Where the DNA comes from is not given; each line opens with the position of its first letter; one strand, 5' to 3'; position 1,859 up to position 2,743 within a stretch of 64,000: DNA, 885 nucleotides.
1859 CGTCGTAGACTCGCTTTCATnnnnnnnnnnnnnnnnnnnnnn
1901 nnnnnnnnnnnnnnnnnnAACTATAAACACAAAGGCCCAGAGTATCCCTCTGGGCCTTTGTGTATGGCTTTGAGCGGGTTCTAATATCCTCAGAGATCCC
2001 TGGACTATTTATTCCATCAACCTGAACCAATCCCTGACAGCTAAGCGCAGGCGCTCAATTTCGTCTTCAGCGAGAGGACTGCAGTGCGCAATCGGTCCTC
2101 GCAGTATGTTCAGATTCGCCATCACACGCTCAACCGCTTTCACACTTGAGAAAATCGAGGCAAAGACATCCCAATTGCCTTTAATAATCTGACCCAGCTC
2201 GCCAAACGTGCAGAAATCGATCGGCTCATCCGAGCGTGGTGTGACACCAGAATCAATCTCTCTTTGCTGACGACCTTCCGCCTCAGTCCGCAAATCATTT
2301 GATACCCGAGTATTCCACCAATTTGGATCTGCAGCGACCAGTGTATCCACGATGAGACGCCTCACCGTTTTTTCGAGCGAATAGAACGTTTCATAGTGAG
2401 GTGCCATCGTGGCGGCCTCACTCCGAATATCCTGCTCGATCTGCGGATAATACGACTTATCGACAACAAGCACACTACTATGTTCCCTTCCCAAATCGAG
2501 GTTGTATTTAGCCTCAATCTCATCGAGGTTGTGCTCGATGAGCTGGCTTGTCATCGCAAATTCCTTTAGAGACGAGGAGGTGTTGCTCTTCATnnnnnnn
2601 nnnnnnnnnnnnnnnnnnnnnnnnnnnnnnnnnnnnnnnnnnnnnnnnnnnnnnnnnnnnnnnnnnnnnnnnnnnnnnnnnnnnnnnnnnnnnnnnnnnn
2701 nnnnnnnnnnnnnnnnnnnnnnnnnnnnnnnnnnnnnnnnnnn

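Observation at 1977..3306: tmRNA-linked low-GC islet carrying a translationally coupled two-gene module with a HEPN-motif protein (candidate toxin/abortive-infection or TA-like system)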

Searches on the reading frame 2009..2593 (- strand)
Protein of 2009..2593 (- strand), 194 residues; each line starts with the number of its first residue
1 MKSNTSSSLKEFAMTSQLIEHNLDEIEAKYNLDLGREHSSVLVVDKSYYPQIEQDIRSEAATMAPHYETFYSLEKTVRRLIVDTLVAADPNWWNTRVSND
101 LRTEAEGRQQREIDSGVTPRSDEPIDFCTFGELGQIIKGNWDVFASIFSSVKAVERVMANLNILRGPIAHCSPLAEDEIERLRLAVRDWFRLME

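Call 4: search_protein_families(library=pfam, proteins=[window:2009-2593:-], max_evalue=1)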
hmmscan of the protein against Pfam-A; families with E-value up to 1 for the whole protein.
window:2009-2593:- (194 aa): 1 family
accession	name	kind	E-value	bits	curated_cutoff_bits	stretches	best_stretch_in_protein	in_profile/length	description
PF18731.6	HEPN_Swt1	-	7e-09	36.4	27.5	1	70-192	3-113/115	Swt1-like HEPN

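Call 5: search_protein_families(library=padloc, proteins=[window:2009-2593:-], max_evalue=1)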
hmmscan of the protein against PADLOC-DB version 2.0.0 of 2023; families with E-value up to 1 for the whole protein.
window:2009-2593:- (194 aa): 3 families
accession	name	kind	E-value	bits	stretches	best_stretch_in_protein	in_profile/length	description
PDLC04592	PDC-M34B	-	6.4e-38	128.4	1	7-191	4-188/192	-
PDLC04591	PDC-M34B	-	1.7e-24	84.6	1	32-192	20-183/185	-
PDLC04590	PDC-M34B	-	6.5e-11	40.4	1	60-189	10-141/147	-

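Call 6: search_protein_families(library=ncbifam, proteins=[window:2009-2593:-], max_evalue=1)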
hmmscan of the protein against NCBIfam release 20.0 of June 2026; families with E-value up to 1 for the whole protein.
window:2009-2593:- (194 aa): 0 families

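Call 13: find_homologous_proteins(query=window:2009-2593:-)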
Query window:2009-2593:- (194 aa): 2045 proteins with E <= 0.001 among 2231 candidates; the best 120 are listed.
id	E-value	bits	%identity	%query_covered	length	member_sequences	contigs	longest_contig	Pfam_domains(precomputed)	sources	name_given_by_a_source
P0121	6.4e-116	403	100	93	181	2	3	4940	PF18731.7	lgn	-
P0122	7.9e-112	389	91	100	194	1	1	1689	PF18731.7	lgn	-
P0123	6.4e-106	370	88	97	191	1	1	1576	PF18731.7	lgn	-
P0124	6.3e-104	363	87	97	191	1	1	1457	PF18731.7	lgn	-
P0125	3.8e-103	361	88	93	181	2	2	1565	PF18731.7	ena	-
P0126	2.6e-91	322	76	100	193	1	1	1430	PF18731.7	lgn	-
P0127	1.1e-89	317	74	99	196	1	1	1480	PF18731.7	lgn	-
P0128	3.2e-89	316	76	100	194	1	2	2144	PF18731.7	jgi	jgi:hypothetical protein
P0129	4.8e-89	315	75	99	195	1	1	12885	PF18731.7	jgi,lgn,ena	-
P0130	9.7e-89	314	76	96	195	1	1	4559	PF18731.7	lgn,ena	-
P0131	2.7e-88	313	75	99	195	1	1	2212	PF18731.7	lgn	-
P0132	8.0e-88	311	72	99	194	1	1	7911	PF18731.7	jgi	jgi:hypothetical protein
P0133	1.7e-87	310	73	99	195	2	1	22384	PF18731.7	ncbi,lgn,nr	ncbi:MAG: Swt1 family HEPN domain-containing protein [Candidatus Daviesbacteria bacterium]|nr:Swt1 f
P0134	1.8e-87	310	74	99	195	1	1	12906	PF18731.7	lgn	-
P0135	3.1e-87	309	72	99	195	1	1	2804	PF18731.7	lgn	-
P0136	4.0e-87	309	73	99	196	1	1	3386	PF18731.7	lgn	-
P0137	4.5e-87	309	72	98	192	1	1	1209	PF18731.7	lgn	-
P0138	5.8e-87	308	74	99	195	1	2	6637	PF18731.7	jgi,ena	-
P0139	9.1e-87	308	73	99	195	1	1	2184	PF18731.7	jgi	-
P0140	2.4e-86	306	72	99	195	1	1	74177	PF18731.7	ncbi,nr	ncbi:MAG: hypothetical protein JWM56_556 [Candidatus Peribacteria bacterium]|nr:hypothetical protein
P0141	3.0e-86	306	73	98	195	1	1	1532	PF18731.7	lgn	-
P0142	4.9e-86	305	71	99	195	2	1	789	PF18731.7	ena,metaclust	metaclust:\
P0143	5.1e-86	305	74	99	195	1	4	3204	PF18731.7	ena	-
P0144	1.1e-85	304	72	99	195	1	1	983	PF18731.7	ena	-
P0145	2.1e-85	303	73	98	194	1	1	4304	PF18731.7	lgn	-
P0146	2.4e-85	303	72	99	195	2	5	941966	PF18731.7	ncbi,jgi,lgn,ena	-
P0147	4.0e-85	302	71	99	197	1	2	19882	PF18731.7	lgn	-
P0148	7.3e-85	301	72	97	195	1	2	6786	PF18731.7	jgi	jgi:hypothetical protein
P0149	2.0e-84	300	73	99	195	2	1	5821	PF18731.7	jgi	jgi:hypothetical protein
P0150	2.4e-84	300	73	96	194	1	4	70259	PF18731.7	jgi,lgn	jgi:hypothetical protein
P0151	7.7e-84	298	70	99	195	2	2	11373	PF18731.7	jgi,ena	jgi:hypothetical protein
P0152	1.0e-83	298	70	99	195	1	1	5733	PF18731.7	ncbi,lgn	-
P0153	6.0e-83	295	69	99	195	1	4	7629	PF18731.7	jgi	jgi:hypothetical protein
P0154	7.4e-83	295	75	93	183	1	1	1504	PF18731.7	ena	-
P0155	8.1e-83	295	69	98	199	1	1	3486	PF18731.7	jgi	jgi:hypothetical protein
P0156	1.0e-82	294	66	99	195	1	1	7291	PF18731.7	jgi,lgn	jgi:hypothetical protein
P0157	1.3e-82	294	71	99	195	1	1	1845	PF18731.7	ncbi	-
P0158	1.5e-82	294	69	99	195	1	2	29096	PF18731.7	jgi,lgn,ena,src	-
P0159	1.6e-82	294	70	100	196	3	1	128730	PF18731.7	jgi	jgi:hypothetical protein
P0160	1.9e-82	293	71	98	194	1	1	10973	PF18731.7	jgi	jgi:hypothetical protein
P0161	2.8e-82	293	70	96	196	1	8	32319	PF18731.7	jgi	jgi:hypothetical protein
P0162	3.3e-82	293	69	99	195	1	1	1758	PF18731.7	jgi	jgi:hypothetical protein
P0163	4.6e-82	292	68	100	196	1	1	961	PF18731.7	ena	-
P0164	5.1e-82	292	73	93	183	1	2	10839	PF18731.7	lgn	-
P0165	7.3e-82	292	71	99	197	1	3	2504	PF18731.7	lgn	-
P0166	1.5e-81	291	67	96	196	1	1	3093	PF18731.7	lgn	-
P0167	1.5e-81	291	68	98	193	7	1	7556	PF18731.7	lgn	-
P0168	1.6e-81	290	70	97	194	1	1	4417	PF18731.7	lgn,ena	-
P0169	2.6e-81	290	68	99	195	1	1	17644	PF18731.7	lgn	-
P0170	3.0e-81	290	68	100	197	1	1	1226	PF18731.7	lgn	-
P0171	3.1e-81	290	68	99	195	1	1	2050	PF18731.7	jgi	-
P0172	3.2e-81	289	66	100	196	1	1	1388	PF18731.7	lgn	-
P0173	3.4e-81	289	70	100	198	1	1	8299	PF18731.7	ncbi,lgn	-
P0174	4.3e-81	289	75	93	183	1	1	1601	PF18731.7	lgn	-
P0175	6.1e-81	289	66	98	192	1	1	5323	PF18731.7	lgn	-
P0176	7.1e-81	288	69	99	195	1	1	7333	PF18731.7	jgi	jgi:hypothetical protein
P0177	7.2e-81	288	67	99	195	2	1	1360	PF18731.7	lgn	-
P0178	8.0e-81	288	67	100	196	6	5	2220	PF18731.7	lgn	-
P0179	9.2e-81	288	67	98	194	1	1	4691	PF18731.7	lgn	-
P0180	1.1e-80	288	67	96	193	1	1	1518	PF18731.7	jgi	jgi:hypothetical protein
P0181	1.3e-80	288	68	98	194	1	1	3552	PF18731.7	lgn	-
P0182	1.3e-80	288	65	99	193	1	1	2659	PF18731.7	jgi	jgi:HEPN superfamily Swt1-like protein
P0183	1.5e-80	287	69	96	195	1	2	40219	PF18731.7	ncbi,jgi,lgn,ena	-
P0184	2.0e-80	287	69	97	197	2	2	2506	PF18731.7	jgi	jgi:hypothetical protein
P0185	2.5e-80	287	65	99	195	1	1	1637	PF18731.7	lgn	-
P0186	3.0e-80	286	70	96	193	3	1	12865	PF18731.7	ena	-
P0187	3.3e-80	286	67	96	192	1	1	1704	PF18731.7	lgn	-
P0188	3.3e-80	286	69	100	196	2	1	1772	PF18731.7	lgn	-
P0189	4.0e-80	286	68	96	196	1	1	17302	PF18731.7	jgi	jgi:Swt1-like HEPN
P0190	4.1e-80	286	68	97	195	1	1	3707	PF18731.7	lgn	-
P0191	4.2e-80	286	68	99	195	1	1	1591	PF18731.7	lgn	-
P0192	5.3e-80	286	68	97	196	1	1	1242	PF18731.7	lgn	-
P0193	6.3e-80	285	73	93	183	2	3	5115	PF18731.7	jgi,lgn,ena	-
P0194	7.3e-80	285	67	98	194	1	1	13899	PF18731.7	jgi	jgi:hypothetical protein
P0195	8.8e-80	285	66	96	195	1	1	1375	PF18731.7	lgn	-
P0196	9.4e-80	285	67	99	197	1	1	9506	PF18731.7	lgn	-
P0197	9.7e-80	285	67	96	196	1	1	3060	PF18731.7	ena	-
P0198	1.4e-79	284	66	99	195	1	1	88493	PF18731.7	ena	-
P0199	1.6e-79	284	69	96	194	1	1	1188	PF18731.7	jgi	jgi:Swt1-like HEPN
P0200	1.8e-79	284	66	100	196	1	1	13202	PF18731.7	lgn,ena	-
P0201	1.9e-79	284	68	96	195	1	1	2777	PF18731.7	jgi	jgi:hypothetical protein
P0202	2.2e-79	283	66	96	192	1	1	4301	PF18731.7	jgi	jgi:hypothetical protein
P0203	2.3e-79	283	67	98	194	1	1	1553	PF18731.7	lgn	-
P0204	3.0e-79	283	65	99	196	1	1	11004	PF18731.7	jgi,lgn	jgi:hypothetical protein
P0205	3.3e-79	283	65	100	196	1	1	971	PF18731.7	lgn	-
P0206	3.5e-79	283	67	100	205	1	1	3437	PF18731.7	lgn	-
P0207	3.6e-79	283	67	97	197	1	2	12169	PF18731.7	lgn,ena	-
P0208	3.8e-79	283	68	96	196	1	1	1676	PF18731.7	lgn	-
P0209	5.2e-79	282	69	100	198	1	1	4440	PF18731.7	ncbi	-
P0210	5.3e-79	282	68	96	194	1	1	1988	PF18731.7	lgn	-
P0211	6.3e-79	282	69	96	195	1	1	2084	PF18731.7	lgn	-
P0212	7.6e-79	282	65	99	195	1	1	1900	PF18731.7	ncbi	-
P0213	8.3e-79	282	68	99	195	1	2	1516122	PF18731.7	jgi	jgi:hypothetical protein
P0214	8.3e-79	282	66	99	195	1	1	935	PF18731.7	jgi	jgi:hypothetical protein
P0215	9.3e-79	281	70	96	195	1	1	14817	PF18731.7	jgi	jgi:hypothetical protein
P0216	9.6e-79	281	66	99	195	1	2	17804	PF18731.7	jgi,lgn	jgi:hypothetical protein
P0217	1.1e-78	281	67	96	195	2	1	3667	PF18731.7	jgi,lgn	jgi:hypothetical protein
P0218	1.2e-78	281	63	100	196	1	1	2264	PF18731.7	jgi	jgi:hypothetical protein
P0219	1.6e-78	281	67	96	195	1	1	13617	PF18731.7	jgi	jgi:hypothetical protein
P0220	1.9e-78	280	66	99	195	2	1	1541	PF18731.7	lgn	-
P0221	2.1e-78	280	65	99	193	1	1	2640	PF18731.7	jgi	jgi:hypothetical protein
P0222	2.3e-78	280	67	100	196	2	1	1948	PF18731.7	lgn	-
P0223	2.5e-78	280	67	99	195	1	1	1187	PF18731.7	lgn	-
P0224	3.2e-78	280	66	100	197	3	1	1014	PF18731.7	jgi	jgi:hypothetical protein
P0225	3.5e-78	280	67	97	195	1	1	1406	PF18731.7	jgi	jgi:hypothetical protein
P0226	3.7e-78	279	67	99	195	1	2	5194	PF18731.7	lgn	-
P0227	3.7e-78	279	66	99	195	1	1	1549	PF18731.7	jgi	jgi:hypothetical protein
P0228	3.8e-78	279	68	100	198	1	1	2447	PF18731.7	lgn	-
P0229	4.1e-78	279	66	99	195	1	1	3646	PF18731.7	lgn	-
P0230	4.1e-78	279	68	96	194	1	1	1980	PF18731.7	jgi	jgi:hypothetical protein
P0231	4.1e-78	279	66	99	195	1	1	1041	PF18731.7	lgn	-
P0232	4.6e-78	279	66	98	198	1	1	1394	PF18731.7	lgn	-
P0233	5.1e-78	279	66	96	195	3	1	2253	PF18731.7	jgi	jgi:hypothetical protein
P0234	5.1e-78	279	67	100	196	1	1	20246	PF18731.7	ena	-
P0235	5.8e-78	279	66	96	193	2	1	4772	PF18731.7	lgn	-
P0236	6.0e-78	279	66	96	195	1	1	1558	PF18731.7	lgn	-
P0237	6.3e-78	279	64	98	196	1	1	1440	PF18731.7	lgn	-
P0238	7.1e-78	279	64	96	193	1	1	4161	PF18731.7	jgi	jgi:hypothetical protein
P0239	7.5e-78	278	64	100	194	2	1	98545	PF18731.7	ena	-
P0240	7.8e-78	278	67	99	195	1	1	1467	PF18731.7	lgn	-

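Call 29: find_related_loci(query=A1, collection=genome_contigs, flank=10000)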
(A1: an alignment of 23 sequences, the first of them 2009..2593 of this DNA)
Query A1 (194 aa) in genome_contigs; peptide patterns used: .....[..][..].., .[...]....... (x = any residue, [..] = any of these).
180 stretches matched a pattern; 143 encode a relative of the query (tblastn E <= 1e-3); the best 80 are kept; 80 distinct loci.
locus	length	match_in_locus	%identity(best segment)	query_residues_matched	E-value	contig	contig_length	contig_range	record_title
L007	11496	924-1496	76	6-194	4e-97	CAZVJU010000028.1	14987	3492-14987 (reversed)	MAG TPA_asm: uncultured Gammaproteobacteria bacterium isolate SRP050083_co3_9 genome assembly, contig: NODE_3134_length_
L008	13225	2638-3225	72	1-194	2e-94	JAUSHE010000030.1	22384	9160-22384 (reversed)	MAG: Candidatus Daviesbacteria bacterium isolate E14_metabat.bin.170_sub E14_k141_1243579, whole genome shotgun sequence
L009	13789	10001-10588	71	1-194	2e-92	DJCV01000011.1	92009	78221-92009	MAG TPA_asm: Candidatus Woesebacteria bacterium UBA5941 UBA5941_contig_321, whole genome shotgun sequence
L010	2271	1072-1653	70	3-194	4e-95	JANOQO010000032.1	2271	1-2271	MAG: Synechococcales cyanobacterium VAR_4_metabat_312 VAR_4_k141_2746907, whole genome shotgun sequence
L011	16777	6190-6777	68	1-194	1e-88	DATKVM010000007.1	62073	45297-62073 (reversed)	MAG TPA_asm: Patescibacteria group bacterium isolate SMAG_U14133 k141_1115568, whole genome shotgun sequence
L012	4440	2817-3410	69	1-194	2e-87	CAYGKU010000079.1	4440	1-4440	MAG TPA_asm: uncultured Candidatus Saccharibacteria bacterium isolate ERP116193_co2_378 genome assembly, contig: NODE_45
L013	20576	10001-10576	67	5-194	1e-86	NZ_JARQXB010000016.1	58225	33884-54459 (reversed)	Stenotrophomonas sp. HITSZ_GD NODE_16_length_58225_cov_231.733422, whole genome shotgun sequence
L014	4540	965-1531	67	8-194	1e-85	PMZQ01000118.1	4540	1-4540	MAG: Actinomycetota bacterium isolate fen_549 73.20110800_E3D.70_contig_156217, whole genome shotgun sequence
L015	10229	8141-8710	67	7-194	1e-84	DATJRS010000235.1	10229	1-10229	MAG TPA_asm: Solirubrobacteraceae bacterium isolate SMAG_U14973 k141_764767, whole genome shotgun sequence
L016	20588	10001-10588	63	1-194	3e-82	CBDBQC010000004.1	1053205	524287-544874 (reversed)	MAG: Dehalococcoidia bacterium isolate 3b5922da-460a-4212-a651-5a23880356d2 genome assembly, contig: contig_4, whole gen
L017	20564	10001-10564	65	9-194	1e-81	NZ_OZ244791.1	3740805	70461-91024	MAG: Candidatus Poriferisocius sp. isolate cde17ac8-0948-4364-bd42-6cfd40f4f062 chromosome 1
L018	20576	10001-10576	63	3-194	1e-80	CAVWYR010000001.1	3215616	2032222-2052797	MAG: uncultured Solirubrobacteraceae bacterium isolate MFD01716.bin.1.35 genome assembly, contig: contig_20572, whole ge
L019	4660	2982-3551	64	7-194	2e-80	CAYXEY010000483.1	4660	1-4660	MAG TPA_asm: uncultured Planctomycetaceae bacterium isolate binchicken_co245_183 genome assembly, contig: NODE_26464_len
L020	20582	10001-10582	62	3-194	3e-80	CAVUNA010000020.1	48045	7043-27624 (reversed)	MAG: uncultured Thermoleophilia bacterium isolate MFD06435.bin.1.100 genome assembly, contig: contig_65725, whole genome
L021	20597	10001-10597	63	4-194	8e-80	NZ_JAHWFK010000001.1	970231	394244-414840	Paractinoplanes polyasparticus strain TRM66264-DLM contig1, whole genome shotgun sequence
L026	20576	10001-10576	60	4-194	6e-78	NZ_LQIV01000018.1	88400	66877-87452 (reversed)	Mycobacterium sp. IS-1742 GCID_NTM_00015_NODE_25.ctg_1, whole genome shotgun sequence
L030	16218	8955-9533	62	3-193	1e-76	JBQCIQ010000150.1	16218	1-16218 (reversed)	MAG: Conexibacter sp. isolate bin849 k141_915727, whole genome shotgun sequence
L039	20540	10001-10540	60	3-194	4e-74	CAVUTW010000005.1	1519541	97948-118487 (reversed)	MAG: uncultured Solirubrobacterales bacterium isolate MFD00964.bin.2.53 genome assembly, contig: contig_30680, whole gen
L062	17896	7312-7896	52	1-194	4e-65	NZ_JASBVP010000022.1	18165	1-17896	MAG: Mycobacterium sp. isolate Bu41 Bu41_contig22, whole genome shotgun sequence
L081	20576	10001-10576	50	5-194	1e-61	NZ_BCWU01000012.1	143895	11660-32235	Gordonia hydrophobica NBRC 16057, whole genome shotgun sequence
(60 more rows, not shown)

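Call 50: predict_structure(alignment_id=A1)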
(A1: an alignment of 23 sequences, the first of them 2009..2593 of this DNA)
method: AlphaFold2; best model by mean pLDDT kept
length: 194 residues; sequences in the alignment: 23
mean_pLDDT: 78.8   pTM: 0.65
mean pLDDT of the five models: 78.8, 67.2, 65.5, 65.4, 56.7
residues with pLDDT >= 90: 80; 70-90: 59; 50-70: 32; < 50: 23
segments of 3 or more residues with pLDDT < 50: 1-21
pLDDT, mean of each block of 10 residues (from residue 1): 38 36 65 63 54 69 81 92 97 97 94 84 91 96 95 92 79 80 90 85
secondary structure, 60 per line:
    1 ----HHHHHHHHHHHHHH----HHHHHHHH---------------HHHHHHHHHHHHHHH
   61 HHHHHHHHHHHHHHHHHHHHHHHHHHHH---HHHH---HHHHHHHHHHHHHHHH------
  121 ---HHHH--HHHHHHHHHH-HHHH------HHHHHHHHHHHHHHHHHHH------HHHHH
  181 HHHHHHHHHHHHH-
elements in order: H5-18 H23-30 H46-88 H92-95 H99-114 H124-127 H130-139 H141-144 H151-169 H176-193

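Call 52: list_cluster_members(proteins=[P0001, window:2009-2593:-, window:1022-1465:+])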
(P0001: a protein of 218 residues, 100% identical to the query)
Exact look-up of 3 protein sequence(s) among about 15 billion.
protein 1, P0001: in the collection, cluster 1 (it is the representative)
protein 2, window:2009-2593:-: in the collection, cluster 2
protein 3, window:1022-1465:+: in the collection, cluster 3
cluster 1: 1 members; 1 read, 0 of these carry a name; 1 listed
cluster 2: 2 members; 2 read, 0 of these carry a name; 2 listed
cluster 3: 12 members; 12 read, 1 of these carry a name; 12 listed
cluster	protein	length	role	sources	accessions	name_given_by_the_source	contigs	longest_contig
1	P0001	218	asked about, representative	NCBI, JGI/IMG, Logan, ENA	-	-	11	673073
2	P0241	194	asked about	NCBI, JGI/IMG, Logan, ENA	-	-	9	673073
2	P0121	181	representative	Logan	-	-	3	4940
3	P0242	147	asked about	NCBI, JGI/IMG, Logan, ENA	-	-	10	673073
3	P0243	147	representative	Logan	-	-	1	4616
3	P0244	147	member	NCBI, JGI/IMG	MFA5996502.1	MAG: SsrA-binding protein SmpB [Candidatus Paceibacterota bacterium] | SsrA-binding protein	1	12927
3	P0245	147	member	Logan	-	-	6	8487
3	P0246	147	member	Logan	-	-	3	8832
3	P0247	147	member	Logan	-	-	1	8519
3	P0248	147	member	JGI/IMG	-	-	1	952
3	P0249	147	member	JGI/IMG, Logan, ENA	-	-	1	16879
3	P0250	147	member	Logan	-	-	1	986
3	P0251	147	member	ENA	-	-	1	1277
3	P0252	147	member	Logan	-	-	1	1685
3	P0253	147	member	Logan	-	-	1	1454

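Call 55: fold_search(model_id=the predicted structure, library=pdb)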
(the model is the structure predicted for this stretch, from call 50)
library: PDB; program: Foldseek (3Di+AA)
matches with E <= 10: 129; with E <= 0.001: 0
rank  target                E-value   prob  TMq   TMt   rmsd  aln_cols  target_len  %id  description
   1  8vz6_A                4.7e-01  0.92  0.43  0.30   5.8       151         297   12  PbAbiF dimer bound to ncRNA (released 2025-02-12)
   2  3sxz_A                1.0e+00  0.15  0.21  0.27  13.6       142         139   14  Metal-free FCD domain of TM0439 a putative transcriptional regulator (released 2011-11-16)
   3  5j0l_D                1.4e+00  0.21  0.24  0.34  13.8       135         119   12  De novo design of protein homo-oligomers with modular hydrogen bond network-mediated specificity (released 2016-07-06)
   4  3sxz_B                1.4e+00  0.16  0.22  0.28  14.2       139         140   12  Metal-free FCD domain of TM0439 a putative transcriptional regulator (released 2011-11-16)
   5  3fms                  1.4e+00  0.14  0.21  0.20  13.6       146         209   13  Crystal structure of TM0439, a GntR transcriptional regulator (released 2009-02-10)
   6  3zcj_E                2.0e+00  0.10  0.21  0.21  18.7       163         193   12  Crystal structure of Helicobacter pylori T4SS protein CagL in a tetragonal crystal form with a helical RGD-motif (6 Mo (released 2013-10-09)
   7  6tja_B                2.2e+00  0.13  0.21  0.15  12.0       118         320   19  Crystal structure of the SVS_A2 protein (W79F,G83L mutant) from ancestral sequence reconstruction at 2.27 A resolution (released 2020-12-09)
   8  9wg7_N1               2.2e+00  0.11  0.22  0.25  12.2       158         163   13  The structure of phycobilisome with a bicylindrical core from the cyanobacterium Synechococcus elongatus PCC 7942 (released 2026-04-01)
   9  2xra_A                2.2e+00  0.08  0.18  0.18  13.3       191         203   12  crystal structure of the HK20 Fab in complex with a gp41 mimetic 5- Helix (released 2010-12-15)
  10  2jpu_MODEL_1_A        2.6e+00  0.20  0.29  0.40  14.3       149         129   15  solution structure of NESG target SsR10, Orf c02003 protein (released 2007-07-03)
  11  6thu_B                2.6e+00  0.11  0.21  0.14  12.1       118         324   17  Crystal structure of the SVS_A2 protein (A224I mutant) from ancestral sequence reconstruction at 2.6 A resolution (released 2020-12-02)
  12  3sxy_A                2.7e+00  0.06  0.19  0.19  19.9       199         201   14  Metal-free full-length structure of Tm0439, a metal-binding FCD family transcriptional regulator (released 2011-11-16)
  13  9mgb_A                2.9e+00  0.08  0.21  0.23  13.0       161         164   13  scFv antibody CL33 bound to R-phycoerythrin (released 2025-08-06)
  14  3zcj_D                2.9e+00  0.08  0.23  0.23  19.9       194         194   13  Crystal structure of Helicobacter pylori T4SS protein CagL in a tetragonal crystal form with a helical RGD-motif (6 Mo (released 2013-10-09)
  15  8r2i_2                3.0e+00  0.14  0.20  0.36  11.9       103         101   16  Cryo-EM Structure of native Photosystem II assembly intermediate from Chlamydomonas reinhardtii (released 2024-01-31)
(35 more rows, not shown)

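Call 66: search_protein_families(library=pfam, alignment_id=A4, max_evalue=0.00001)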
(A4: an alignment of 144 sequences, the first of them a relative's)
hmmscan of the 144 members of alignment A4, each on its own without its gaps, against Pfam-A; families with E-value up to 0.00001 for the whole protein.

A. member 1, L007:1478-2053:+ (192 aa): 0 families

B. families by the number of members that match (of 144 scanned): 94 families (the first 25 are shown)
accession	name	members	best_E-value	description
PF00589.27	Phage_integrase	4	3.2e-20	Phage integrase family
PF13304.12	AAA_21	3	1.4e-21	AAA domain, putative AbiEii toxin, Type IV TA system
PF13175.12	AAA_15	3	3.1e-21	AAA ATPase domain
PF01850.27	PIN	3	5.5e-12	PIN domain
PF02867.20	Ribonuc_red_lgC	2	1.3e-135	Ribonucleotide reductase, barrel domain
PF01936.24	NYN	2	6.1e-11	NYN domain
PF12637.14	TSCPD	2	9.7e-11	TSCPD domain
PF00872.24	Transposase_mut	1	2.2e-128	Transposase, Mutator family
PF01139.22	RtcB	1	8.5e-103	tRNA-splicing ligase RtcB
PF05681.19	Fumerase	1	9.9e-90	Fumarate hydratase (Fumerase)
PF05683.17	Fumerase_C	1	1.6e-80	Fumarase C-terminus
PF06245.16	DUF1015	1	6.1e-78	Protein of unknown function (DUF1015)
PF18135.7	Type_ISP_C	1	7.8e-74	Type ISP C-terminal specificity domain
PF18476.7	PIN_8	1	6e-66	PIN like domain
PF00563.25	EAL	1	4e-63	EAL domain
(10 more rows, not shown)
